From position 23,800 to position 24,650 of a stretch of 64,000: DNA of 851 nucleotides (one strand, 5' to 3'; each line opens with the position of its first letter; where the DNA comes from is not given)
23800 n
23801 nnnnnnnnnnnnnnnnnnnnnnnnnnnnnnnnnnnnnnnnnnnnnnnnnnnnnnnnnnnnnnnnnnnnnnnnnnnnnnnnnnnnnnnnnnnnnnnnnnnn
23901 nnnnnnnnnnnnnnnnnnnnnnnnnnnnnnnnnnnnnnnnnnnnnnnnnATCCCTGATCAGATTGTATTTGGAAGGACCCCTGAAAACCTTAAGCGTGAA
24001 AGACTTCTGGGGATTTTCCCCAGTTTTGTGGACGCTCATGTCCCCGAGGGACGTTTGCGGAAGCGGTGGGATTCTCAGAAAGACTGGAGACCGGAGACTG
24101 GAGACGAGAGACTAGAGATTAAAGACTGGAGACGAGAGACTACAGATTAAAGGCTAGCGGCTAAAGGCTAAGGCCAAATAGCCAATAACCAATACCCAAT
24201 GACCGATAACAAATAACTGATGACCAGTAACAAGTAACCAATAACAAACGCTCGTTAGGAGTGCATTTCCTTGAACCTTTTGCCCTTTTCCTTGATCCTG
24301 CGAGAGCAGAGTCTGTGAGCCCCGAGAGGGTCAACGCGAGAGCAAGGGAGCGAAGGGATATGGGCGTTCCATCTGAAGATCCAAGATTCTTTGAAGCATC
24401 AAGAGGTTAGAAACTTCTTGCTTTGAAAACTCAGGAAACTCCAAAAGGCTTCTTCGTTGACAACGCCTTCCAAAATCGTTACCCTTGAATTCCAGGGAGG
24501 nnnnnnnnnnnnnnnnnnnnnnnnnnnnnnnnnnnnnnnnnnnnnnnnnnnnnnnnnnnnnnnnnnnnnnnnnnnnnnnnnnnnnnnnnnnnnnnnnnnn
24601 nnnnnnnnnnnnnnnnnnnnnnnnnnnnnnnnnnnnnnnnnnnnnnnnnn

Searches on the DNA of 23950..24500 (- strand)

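Call 63: search_rna_families(source=window, start=23950, end=24500, threshold=evalue, max_evalue=1)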
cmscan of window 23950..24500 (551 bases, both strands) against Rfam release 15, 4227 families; matches with E-value up to 1: 0.
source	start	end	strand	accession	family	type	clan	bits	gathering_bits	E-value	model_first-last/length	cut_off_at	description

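Call 69: search_dna_similar(query=window:24000-24460:-, collection=phages, mode=distant, max_rows=10)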
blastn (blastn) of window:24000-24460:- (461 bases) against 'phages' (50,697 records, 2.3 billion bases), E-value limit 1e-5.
No match.
